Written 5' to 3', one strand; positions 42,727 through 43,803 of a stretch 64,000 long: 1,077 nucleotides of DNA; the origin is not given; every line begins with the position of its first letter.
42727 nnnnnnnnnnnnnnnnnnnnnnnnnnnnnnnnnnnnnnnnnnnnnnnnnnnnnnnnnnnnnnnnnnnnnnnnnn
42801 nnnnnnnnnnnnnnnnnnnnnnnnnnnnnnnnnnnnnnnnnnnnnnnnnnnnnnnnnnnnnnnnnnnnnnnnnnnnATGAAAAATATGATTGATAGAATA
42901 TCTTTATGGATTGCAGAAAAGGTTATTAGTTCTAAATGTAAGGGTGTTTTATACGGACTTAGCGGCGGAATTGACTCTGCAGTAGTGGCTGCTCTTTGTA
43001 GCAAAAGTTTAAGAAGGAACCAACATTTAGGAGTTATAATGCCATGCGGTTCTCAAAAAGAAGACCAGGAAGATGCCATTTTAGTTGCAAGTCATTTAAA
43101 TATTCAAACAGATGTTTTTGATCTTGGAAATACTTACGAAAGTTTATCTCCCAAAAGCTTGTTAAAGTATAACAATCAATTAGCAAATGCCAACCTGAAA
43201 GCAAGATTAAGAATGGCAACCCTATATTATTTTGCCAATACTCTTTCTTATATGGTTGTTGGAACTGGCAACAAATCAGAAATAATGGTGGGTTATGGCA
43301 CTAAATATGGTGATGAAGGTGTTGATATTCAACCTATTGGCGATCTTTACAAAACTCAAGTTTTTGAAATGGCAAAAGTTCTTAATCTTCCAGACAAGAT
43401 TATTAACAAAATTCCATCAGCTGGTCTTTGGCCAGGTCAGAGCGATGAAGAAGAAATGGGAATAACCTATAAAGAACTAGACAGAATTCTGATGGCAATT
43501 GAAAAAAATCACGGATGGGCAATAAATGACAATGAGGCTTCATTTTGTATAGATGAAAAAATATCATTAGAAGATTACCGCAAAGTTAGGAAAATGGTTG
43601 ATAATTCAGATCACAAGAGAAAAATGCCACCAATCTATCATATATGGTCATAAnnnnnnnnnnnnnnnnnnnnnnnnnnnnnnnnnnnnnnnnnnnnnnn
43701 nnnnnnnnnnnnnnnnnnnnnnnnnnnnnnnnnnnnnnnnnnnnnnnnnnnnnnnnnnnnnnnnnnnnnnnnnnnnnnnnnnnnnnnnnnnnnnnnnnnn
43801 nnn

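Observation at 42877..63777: Phage-encoded Preiss-Handler NAD salvage set: PncA, PncB, NadE, with CoaE and a NADAR protein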

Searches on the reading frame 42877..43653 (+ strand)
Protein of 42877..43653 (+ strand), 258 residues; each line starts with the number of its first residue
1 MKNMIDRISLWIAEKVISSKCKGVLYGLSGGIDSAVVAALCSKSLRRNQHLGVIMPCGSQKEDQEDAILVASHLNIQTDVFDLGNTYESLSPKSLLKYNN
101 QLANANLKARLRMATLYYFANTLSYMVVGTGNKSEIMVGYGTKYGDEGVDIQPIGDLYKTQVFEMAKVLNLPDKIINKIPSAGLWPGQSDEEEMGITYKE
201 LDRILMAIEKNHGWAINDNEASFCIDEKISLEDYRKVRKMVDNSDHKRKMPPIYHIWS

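Call 4: search_protein_families(library=pfam, proteins=[window:42877-43653:+], max_evalue=0.01)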
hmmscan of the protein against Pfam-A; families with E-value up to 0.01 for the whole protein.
window:42877-43653:+ (258 aa): 4 families
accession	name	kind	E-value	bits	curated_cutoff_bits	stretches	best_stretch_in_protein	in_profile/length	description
PF02540.23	NAD_synthase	-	1.5e-80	270.2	21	1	5-251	2-242/242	NAD synthase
PF03054.22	tRNA_Me_trans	-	1e-05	25.7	20.6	1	24-89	3-78/202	tRNA methyl transferase HUP domain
PF06508.19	QueC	-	0.00018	21.5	22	1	25-109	3-85/210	Queuosine biosynthesis protein QueC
PF00733.27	Asn_synthase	-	0.0074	16.4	21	0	28-77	24-73/354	Asparagine synthase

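Call 5: search_protein_families(library=ncbifam, proteins=[window:42877-43653:+], max_evalue=0.01)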
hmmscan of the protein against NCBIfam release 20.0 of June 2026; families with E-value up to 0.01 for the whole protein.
window:42877-43653:+ (258 aa): 13 families
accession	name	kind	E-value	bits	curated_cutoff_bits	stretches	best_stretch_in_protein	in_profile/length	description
NF010587.0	PRK13980.1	equivalog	8.5e-84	280.9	255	1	2-256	12-260/267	NAD+ synthase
TIGR00552.1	nadE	equivalog_domain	1.3e-79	267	63.65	1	2-252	3-242/251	NAD(+) synthase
NF002048.0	PRK00876.1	subfamily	3.7e-46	157.5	313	2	97-246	166-315/330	NAD(+) synthase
NF010588.0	PRK13981.1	equivalog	1.9e-44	152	479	1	18-252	282-520/546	NAD+ synthase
NF001979.1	PRK00768.1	equivalog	7.8e-35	120.7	250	1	5-206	21-237/266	NAD(+) synthase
NF002730.0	PRK02628.1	equivalog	8.1e-10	37.5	473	1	15-146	353-496/677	NAD(+) synthase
NF000848.1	PRK00074.1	equivalog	3.8e-08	32.4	400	1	11-78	206-270/512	glutamine-hydrolyzing GMP synthase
TIGR00884.1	guaA_Cterm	equivalog_domain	2.5e-07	30.3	338.75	1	22-69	17-63/310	glutamine-hydrolyzing GMP synthase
NF001138.1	PRK00143.1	equivalog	1.4e-06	27.5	284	1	24-89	2-74/345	tRNA 2-thiouridine(34) synthase MnmA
TIGR00268.2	TIGR00268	equivalog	1.3e-05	24.6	150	1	21-85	13-78/259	ATP-dependent sacrificial sulfur transferase LarE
TIGR00420.1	trmU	equivalog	4.3e-05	22.5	236.95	1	24-89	3-77/351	tRNA 2-thiouridine(34) synthase MnmA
TIGR00364.1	TIGR00364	equivalog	0.0016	18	150.3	1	27-106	4-81/201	7-cyano-7-deazaguanine synthase QueC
TIGR01536.1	asn_synth_AEB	equivalog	0.0082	15.2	267.1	0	16-82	249-314/517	asparagine synthase (glutamine-hydrolyzing)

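Call 32: search_dna_similar(query=window:42877-43653:+, collection=phages, mode=protein, max_rows=40)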
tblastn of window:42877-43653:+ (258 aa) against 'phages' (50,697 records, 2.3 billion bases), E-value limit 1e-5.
Records with a match: 54; places in all: 54; records where one place covers at least 80% of the query: 27.
Best place of each record, by identity: <60% 54.
By first word of the organism name: Bacteriophage 11; uncultured 6; Synechococcus 6; Listeria 5; Acinetobacter 4; Marine 3; Prochlorococcus 2; Pelagibacter 2; Bacillus 2; Agrobacterium 2; and 8 more.
By host as written in the record: - 23; Listeria monocytogenes 5; Synechococcus sp. WH8109 3; Prochlorococcus sp. MIT9515 2; Synechococcus str. WH8109 2; Candidatus Pelagibacter ubique HTCC1062 2; Bacillus megaterium str. ATCC 43725 2; Agrobacterium tumefaciens C58 2; and 10 more.
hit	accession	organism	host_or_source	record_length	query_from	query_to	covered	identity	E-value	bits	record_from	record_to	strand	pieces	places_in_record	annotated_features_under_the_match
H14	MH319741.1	Marine virus AG-345-E15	single cell amplified by WGA-X; seawater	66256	7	253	96%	40.0%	2e-38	147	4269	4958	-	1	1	record has no annotation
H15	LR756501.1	uncultured phage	metagenomic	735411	1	254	98%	34.8%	3e-42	158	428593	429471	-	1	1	record has no annotation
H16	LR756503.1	uncultured phage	metagenomic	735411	1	254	98%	34.8%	3e-42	158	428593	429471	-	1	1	record has no annotation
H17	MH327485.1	Marine virus AG-341-P01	single cell amplified by WGA-X; seawater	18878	1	217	84%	39.8%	4e-34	135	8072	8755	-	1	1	record has no annotation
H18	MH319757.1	Marine virus AG-345-O18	single cell amplified by WGA-X; seawater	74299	1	217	84%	39.8%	4e-34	135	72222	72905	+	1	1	record has no annotation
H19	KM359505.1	Prochlorococcus phage P-TIM68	Prochlorococcus sp. MIT9515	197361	8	213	80%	41.7%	3e-35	139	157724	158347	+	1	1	putative NAD+ synthetase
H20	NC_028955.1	Prochlorococcus phage P-TIM68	Prochlorococcus sp. MIT9515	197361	8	213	80%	41.7%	3e-35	139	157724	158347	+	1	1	NAD synthetase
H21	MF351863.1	Synechococcus phage Bellamy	Synechococcus str. WH8109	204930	6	216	82%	40.4%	2e-33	133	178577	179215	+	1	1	225: NadE-like protein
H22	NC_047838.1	Synechococcus phage Bellamy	Synechococcus str. WH8109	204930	6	216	82%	40.4%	2e-33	133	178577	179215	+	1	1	225: NAD synthetase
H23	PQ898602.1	Synechococcus phage S-SCSM2R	Synechococcus sp. WH7803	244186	4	253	97%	32.3%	1e-32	131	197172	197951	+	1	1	NAD(+) synthase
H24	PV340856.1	Synechococcus phage Sf-FS3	Synechococcus sp. WH8102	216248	8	216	81%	37.9%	2e-29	122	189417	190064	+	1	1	NH(3)-dependent NAD(+) synthetase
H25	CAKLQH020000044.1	Acinetobacter phage MD-2021a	not known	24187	19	253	91%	33.6%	3e-24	107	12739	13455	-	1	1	nadE: Glutamine-dependent NAD(+) synthetase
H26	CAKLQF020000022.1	Acinetobacter phage MD-2021a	not known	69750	19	253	91%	33.6%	3e-24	107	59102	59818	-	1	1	nadE: Glutamine-dependent NAD(+) synthetase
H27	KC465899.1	Pelagibacter phage HTVC008M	Candidatus Pelagibacter ubique HTCC1062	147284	1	205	79%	38.5%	4e-29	120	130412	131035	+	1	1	NH(3)-dependent NAD+ synthetase NadE | carbamoyltransferase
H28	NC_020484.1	Pelagibacter phage HTVC008M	Candidatus Pelagibacter ubique HTCC1062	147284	1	205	79%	38.5%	4e-29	120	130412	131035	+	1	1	NAD synthetase | Nol-like carbamoyltransferase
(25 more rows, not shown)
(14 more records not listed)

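Call 41: search_solved_structures(query=window:42877-43653:+, show_alignments=1, max_evalue=1e-10)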
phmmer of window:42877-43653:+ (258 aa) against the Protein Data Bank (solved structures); distinct sequences matched with E-value up to 1e-10: 19.
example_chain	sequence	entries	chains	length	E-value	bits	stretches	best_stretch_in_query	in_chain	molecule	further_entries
2e18_A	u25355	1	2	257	3.3e-47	164.2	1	5-251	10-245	NH(3)-dependent NAD(+) synthetase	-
3p52_A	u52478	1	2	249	3.2e-45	157.7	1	6-213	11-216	NH(3)-dependent NAD(+) synthetase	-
1xng_A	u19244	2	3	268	9.1e-42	146.4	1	14-210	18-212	NH(3)-dependent NAD(+) synthetase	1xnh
3fiu_A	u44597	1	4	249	1.2e-41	146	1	6-205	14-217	NH(3)-dependent NAD(+) synthetase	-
2pz8_A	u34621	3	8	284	8.7e-24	87.5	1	15-205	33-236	NH(3)-dependent NAD(+) synthetase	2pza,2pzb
1ee1_A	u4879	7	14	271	9.2e-24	87.4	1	6-207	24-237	NH(3)-DEPENDENT NAD(+) SYNTHETASE | NAD SYNTHETASE | PROTEIN (NAD SYNTHETASE)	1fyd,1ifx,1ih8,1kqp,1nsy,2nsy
5kha_A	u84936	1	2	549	1.7e-23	86.5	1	18-250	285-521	Glutamine-dependent NAD+ synthetase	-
3n05_A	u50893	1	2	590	2.2e-23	86.2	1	18-252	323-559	NH(3)-dependent NAD(+) synthetase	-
4q16_A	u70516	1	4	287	2.4e-22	82.8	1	8-208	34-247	NH(3)-dependent NAD(+) synthetase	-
4xfd_A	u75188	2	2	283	9.6e-22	80.8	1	11-205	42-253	NH(3)-dependent NAD(+) synthetase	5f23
5wp0_A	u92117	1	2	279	8.1e-21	77.8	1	11-205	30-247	NH(3)-dependent NAD(+) synthetase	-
3q4g_A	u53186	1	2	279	3.3e-20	75.8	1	5-205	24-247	NH(3)-dependent NAD(+) synthetase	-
3dpi_A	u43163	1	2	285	8.2e-18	67.9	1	11-205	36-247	NAD+ synthetase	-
1wxe_A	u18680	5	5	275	3.4e-17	65.9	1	22-205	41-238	NH(3)-dependent NAD(+) synthetase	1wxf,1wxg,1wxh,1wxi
4f4h_A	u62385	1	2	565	1e-16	64.3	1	18-253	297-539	Glutamine dependent NAD+ synthetase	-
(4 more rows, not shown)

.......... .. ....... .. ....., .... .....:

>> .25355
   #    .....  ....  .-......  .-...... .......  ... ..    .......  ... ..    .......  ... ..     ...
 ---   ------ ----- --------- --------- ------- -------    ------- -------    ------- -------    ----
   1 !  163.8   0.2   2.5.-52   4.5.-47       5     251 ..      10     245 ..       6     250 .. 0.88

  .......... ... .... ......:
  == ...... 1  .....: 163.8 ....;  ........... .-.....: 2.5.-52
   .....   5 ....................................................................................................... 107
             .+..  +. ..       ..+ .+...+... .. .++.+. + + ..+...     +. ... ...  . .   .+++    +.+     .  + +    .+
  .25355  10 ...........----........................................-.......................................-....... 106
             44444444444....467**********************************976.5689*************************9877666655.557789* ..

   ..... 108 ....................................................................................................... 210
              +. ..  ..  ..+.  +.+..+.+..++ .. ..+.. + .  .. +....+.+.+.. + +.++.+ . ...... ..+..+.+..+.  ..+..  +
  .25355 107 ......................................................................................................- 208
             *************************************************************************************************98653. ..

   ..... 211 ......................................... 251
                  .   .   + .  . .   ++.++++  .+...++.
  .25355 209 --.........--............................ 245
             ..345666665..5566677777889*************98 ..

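Call 58: search_protein_families(library=phrogs, proteins=[window:42877-43653:+], max_evalue=0.001)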
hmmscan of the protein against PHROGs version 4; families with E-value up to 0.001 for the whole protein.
window:42877-43653:+ (258 aa): 3 families
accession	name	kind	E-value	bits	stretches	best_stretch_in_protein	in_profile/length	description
phrog_11189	-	other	2.8e-57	195.1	1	1-257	7-255/256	NAD synthetase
phrog_36784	-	other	8.4e-23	81.6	1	22-211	309-536/594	NAD synthetase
phrog_11956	-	unknown function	0.00053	19.7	0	12-48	213-246/515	-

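Call 80: find_homologous_proteins(query=window:42877-43653:+, max_evalue=1e-30)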
Query window:42877-43653:+ (258 aa): 6647 proteins with E <= 1e-30 among 8000 candidates; the best 120 are listed.
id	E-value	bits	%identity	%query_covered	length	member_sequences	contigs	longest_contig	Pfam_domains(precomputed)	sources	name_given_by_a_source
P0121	6.0e-170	581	100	100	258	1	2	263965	PF03054.23,PF02540.24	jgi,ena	jgi:NAD+ synthase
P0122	4.7e-126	437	78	100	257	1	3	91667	PF02540.24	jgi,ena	jgi:NAD+ synthase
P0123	1.1e-105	371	68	99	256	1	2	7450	PF03054.23,PF02540.24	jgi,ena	-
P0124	1.4e-104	367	66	98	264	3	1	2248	PF02540.24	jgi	jgi:NAD+ synthase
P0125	1.1e-102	361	67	99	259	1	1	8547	PF03054.23,PF02540.24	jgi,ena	-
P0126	6.7e-93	329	61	99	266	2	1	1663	PF03054.23,PF02540.24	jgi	-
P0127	1.8e-91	324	61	98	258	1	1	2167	PF03054.23,PF02540.24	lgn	-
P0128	2.7e-79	284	89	57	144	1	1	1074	PF02540.24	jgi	jgi:NAD+ synthase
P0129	1.1e-77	279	52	100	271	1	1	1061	PF03054.23,PF02540.24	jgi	jgi:NAD+ synthase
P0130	6.6e-76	273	55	99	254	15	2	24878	PF03054.23,PF02540.24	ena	-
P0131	3.4e-75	271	55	99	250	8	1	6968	PF03054.23,PF02540.24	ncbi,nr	ncbi:MAG: NAD+ synthase [Kiritimatiellia bacterium]|nr:NAD+ synthase [Kiritimatiellia bacterium]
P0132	2.3e-73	265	56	97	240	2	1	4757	PF03054.23,PF02540.24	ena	-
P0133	2.5e-72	261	52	99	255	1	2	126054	PF03054.23,PF02540.24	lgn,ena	-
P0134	4.9e-71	257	53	97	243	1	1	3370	PF02540.24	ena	-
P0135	7.0e-71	257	52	97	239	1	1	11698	PF03054.23,PF02540.24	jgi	jgi:NAD+ synthase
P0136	1.5e-70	256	51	99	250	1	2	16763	PF03054.23,PF02540.24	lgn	-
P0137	2.3e-70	255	49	99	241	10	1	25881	PF03054.23,PF02540.24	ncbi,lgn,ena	-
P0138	3.9e-70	254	53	96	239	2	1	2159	PF00733.28,PF03054.23,PF02540.24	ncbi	-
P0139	6.3e-70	253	52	97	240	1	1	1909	PF00733.28,PF03054.23,PF02540.24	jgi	jgi:NAD+ synthase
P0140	6.6e-70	253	53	97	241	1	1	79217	PF03054.23,PF02540.24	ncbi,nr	ncbi:MAG: NAD+ synthase [Kiritimatiellae bacterium]|nr:NAD+ synthase [Kiritimatiellia bacterium]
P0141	1.2e-69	253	52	97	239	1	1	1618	PF03054.23,PF02540.24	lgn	-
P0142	1.3e-69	252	52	97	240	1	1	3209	PF00733.28,PF03054.23,PF02540.24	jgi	-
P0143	1.8e-69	252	54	98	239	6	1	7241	PF03054.23,PF02540.24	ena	-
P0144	2.8e-69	251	53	97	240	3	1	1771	PF00733.28,PF03054.23,PF02540.24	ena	-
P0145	3.7e-69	251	52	97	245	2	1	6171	PF03054.23,PF02540.24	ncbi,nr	ncbi:NAD+ synthase [Candidatus Aerophobetes bacterium]|nr:NAD+ synthase [Candidatus Aerophobetes bac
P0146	3.9e-69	251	52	97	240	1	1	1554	PF00733.28,PF03054.23,PF02540.24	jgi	-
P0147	4.3e-69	251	52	97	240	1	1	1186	PF00733.28,PF03054.23,PF02540.24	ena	-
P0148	4.4e-69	251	52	97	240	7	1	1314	PF00733.28,PF03054.23,PF02540.24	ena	-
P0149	5.1e-69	250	52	97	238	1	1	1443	PF00733.28,PF03054.23,PF02540.24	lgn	-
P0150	5.9e-69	250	51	97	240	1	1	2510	PF00733.28,PF03054.23,PF02540.24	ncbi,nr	ncbi:MAG: NAD(+) synthase [Deltaproteobacteria bacterium]|nr:NAD(+) synthase [Deltaproteobacteria ba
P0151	7.1e-69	250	50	98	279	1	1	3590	PF03054.23,PF02540.24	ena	-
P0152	9.2e-69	250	51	97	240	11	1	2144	PF00733.28,PF03054.23,PF02540.24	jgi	-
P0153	1.0e-68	249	51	97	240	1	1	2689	PF00733.28,PF03054.23,PF02540.24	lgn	-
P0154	1.3e-68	249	51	97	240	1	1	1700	PF03054.23,PF02540.24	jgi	jgi:NAD+ synthase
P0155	1.3e-68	249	52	97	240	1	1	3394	PF00733.28,PF03054.23,PF02540.24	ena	-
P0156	1.6e-68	249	51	97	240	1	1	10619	PF00733.28,PF03054.23,PF02540.24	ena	-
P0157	2.2e-68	248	51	97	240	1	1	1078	PF00733.28,PF03054.23,PF06508.20,PF02540.24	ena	-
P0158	2.2e-68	248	52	98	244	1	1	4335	PF03054.23,PF02540.24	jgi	-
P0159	2.6e-68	248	50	98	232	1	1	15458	PF03054.23,PF02540.24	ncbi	-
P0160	3.3e-68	248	51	98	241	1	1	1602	PF03054.23,PF02540.24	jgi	jgi:NAD+ synthase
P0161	3.4e-68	248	51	98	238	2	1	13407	PF03054.23,PF02540.24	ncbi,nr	ncbi:MAG: NAD+ synthase [Candidatus Omnitrophica bacterium]|nr:NAD+ synthase [Candidatus Omnitrophot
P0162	4.2e-68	247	53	98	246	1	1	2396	PF03054.23,PF02540.24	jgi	-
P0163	4.6e-68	247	52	98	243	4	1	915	PF03054.23,PF02540.24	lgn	-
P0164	6.0e-68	247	50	99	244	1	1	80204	PF00733.28,PF03054.23,PF02540.24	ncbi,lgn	-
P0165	6.8e-68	247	50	98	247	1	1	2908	PF03054.23,PF02540.24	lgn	-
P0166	9.8e-68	246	50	98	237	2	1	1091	PF03054.23,PF02540.24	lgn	-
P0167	1.1e-67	246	52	99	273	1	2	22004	PF03054.23,PF02540.24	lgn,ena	-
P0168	1.2e-67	246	51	97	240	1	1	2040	PF00733.28,PF03054.23,PF02540.24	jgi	-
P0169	1.4e-67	246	49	99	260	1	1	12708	PF02540.24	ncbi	-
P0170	1.5e-67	246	51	95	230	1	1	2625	PF00733.28,PF03054.23,PF02540.24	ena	-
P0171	1.5e-67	246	51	97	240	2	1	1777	PF00733.28,PF03054.23,PF02540.24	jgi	jgi:NAD+ synthase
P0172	1.7e-67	245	50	97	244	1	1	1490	PF03054.23,PF02540.24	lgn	-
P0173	1.9e-67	245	51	98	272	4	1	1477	PF03054.23,PF02540.24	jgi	-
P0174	2.0e-67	245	51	97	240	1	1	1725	PF03054.23,PF02540.24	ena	-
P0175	2.2e-67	245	50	97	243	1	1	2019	PF03054.23,PF02540.24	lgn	-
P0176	2.3e-67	245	53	98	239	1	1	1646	PF03054.23,PF02540.24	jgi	-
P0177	2.8e-67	245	51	97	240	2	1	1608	PF03054.23,PF06508.20,PF02540.24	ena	-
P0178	3.2e-67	245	64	73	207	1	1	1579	PF02540.24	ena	-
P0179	3.5e-67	244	51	98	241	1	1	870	PF03054.23,PF02540.24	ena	-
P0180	3.6e-67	244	52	98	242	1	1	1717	PF03054.23,PF02540.24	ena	-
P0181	3.9e-67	244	51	98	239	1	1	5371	PF03054.23,PF02540.24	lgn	-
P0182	4.0e-67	244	51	97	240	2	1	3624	PF00733.28,PF03054.23,PF02540.24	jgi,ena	jgi:NAD+ synthase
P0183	4.1e-67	244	51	97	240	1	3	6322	PF00733.28,PF03054.23,PF02540.24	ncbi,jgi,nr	ncbi:MAG: NAD(+) synthase [Deltaproteobacteria bacterium]|jgi:NAD+ synthase|nr:NAD(+) synthase [Delt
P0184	5.2e-67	244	52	99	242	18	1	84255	PF00733.28,PF03054.23,PF06508.20,PF02540.24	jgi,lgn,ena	jgi:NAD+ synthase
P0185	5.6e-67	244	51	97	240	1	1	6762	PF00733.28,PF03054.23,PF02540.24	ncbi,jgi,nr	ncbi:MAG: NAD(+) synthase [Deltaproteobacteria bacterium]|nr:NAD(+) synthase [Deltaproteobacteria ba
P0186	5.8e-67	244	49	99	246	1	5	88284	PF00733.28,PF03054.23,PF02540.24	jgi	-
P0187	5.9e-67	244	51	97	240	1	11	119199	PF03054.23,PF02540.24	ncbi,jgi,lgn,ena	-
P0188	6.0e-67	244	51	99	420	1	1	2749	PF01467.33,PF02540.24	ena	-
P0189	6.3e-67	244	51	98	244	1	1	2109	PF03054.23,PF06508.20,PF02540.24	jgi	jgi:NAD+ synthase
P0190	7.5e-67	243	50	97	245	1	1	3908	PF00733.28,PF03054.23,PF02540.24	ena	-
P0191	7.9e-67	243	50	97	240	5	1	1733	PF00733.28,PF03054.23,PF02540.24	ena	-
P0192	8.5e-67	243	51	99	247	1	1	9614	PF03054.23,PF02540.24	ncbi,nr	ncbi:MAG: NAD+ synthase [Planctomycetota bacterium]|nr:NAD+ synthase [Planctomycetota bacterium]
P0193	1.3e-66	243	53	97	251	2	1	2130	PF03054.23,PF02540.24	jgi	-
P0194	1.8e-66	242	52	98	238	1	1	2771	PF00733.28,PF03054.23,PF02540.24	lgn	-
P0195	2.3e-66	242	51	99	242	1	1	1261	PF03054.23,PF02540.24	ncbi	-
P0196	2.4e-66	242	54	90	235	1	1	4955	PF03054.23,PF02540.24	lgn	-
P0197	2.4e-66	242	51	98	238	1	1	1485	PF00733.28,PF03054.23,PF06508.20,PF02540.24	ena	-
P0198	2.8e-66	242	52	93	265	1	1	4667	PF03054.23,PF02540.24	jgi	jgi:NAD+ synthase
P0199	3.2e-66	241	48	98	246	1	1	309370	PF03054.23,PF02540.24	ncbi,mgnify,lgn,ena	mgnify:CR=1 FL=1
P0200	3.3e-66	241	51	97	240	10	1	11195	PF00733.28,PF03054.23,PF02540.24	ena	-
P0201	3.3e-66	241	52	98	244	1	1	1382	PF03054.23,PF02540.24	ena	-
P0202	4.1e-66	241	53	94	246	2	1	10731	PF00733.28,PF03054.23,PF02540.24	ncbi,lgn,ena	-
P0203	4.2e-66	241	58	79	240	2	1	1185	PF02540.24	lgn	-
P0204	5.7e-66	241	51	98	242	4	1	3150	PF03054.23,PF02540.24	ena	-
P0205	6.1e-66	240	50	99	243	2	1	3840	PF03054.23,PF02540.24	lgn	-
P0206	6.2e-66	240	52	95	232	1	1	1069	PF00733.28,PF03054.23,PF02540.24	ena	-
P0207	6.2e-66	240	50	99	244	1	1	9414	PF00733.28,PF03054.23,PF02540.24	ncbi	-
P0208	8.3e-66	240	51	98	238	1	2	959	PF03054.23,PF02540.24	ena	-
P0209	9.1e-66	240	52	97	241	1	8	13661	PF03054.23,PF02540.24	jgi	jgi:NAD+ synthase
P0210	9.7e-66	240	49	98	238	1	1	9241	PF03054.23,PF02540.24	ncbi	ncbi:MAG: NAD+ synthase [Candidatus Omnitrophota bacterium]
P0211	1.1e-65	240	52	99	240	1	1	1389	PF02540.24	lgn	-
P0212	1.3e-65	239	50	98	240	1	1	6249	PF00733.28,PF03054.23,PF02540.24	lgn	-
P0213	1.3e-65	239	51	98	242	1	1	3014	PF03054.23,PF02540.24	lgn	-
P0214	1.4e-65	239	53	92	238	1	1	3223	PF00733.28,PF03054.23,PF06508.20,PF02540.24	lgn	-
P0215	1.4e-65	239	51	98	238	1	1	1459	PF00733.28,PF03054.23,PF06508.20,PF02540.24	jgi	jgi:NAD+ synthase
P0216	1.5e-65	239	49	98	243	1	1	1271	PF03054.23,PF02540.24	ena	-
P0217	1.8e-65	239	51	95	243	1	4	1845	PF03054.23,PF02540.24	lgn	-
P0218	2.1e-65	239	49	98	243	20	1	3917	PF03054.23,PF02540.24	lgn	-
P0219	2.1e-65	239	49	99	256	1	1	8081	PF03054.23,PF02540.24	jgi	jgi:NAD+ synthase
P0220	2.9e-65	238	51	97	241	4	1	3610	PF03054.23,PF02540.24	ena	-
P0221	3.3e-65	238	52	99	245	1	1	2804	PF03054.23,PF02540.24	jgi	-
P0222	3.4e-65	238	49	98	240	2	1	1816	PF00733.28,PF03054.23,PF06508.20,PF02540.24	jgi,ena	-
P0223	3.5e-65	238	49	99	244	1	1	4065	PF03054.23,PF02540.24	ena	-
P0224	3.6e-65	238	48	98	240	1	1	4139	PF03054.23,PF02540.24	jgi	-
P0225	4.0e-65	238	50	98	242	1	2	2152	PF03054.23,PF02540.24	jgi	jgi:NAD+ synthase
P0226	4.3e-65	238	51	96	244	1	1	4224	PF03054.23,PF02540.24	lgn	-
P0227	4.6e-65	238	51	96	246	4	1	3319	PF00733.28,PF03054.23,PF02540.24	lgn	-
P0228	4.6e-65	238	48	97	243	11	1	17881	PF03054.23,PF02540.24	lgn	-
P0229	4.9e-65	237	53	92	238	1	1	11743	PF00733.28,PF03054.23,PF06508.20,PF02540.24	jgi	jgi:NAD+ synthase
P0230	4.9e-65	237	49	99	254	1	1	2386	PF03054.23,PF02540.24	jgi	jgi:NAD+ synthase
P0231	5.2e-65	237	50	97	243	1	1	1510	PF03054.23,PF02540.24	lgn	-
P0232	5.3e-65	237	50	98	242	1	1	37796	PF03054.23,PF02540.24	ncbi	-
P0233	5.3e-65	237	52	97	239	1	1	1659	PF03054.23,PF02540.24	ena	-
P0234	5.5e-65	237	49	99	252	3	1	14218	PF03054.23,PF02540.24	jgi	jgi:NAD+ synthase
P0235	5.5e-65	237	50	97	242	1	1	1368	PF03054.23,PF02540.24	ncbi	-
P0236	5.6e-65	237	50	98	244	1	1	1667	PF00733.28,PF03054.23,PF02540.24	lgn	-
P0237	5.9e-65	237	50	99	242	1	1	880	PF03054.23,PF02540.24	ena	-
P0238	6.0e-65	237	51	98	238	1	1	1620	PF00733.28,PF03054.23,PF02540.24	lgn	-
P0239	6.1e-65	237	50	97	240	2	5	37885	PF03054.23,PF02540.24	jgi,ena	-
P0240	6.7e-65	237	49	97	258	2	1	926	PF03054.23,PF02540.24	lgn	-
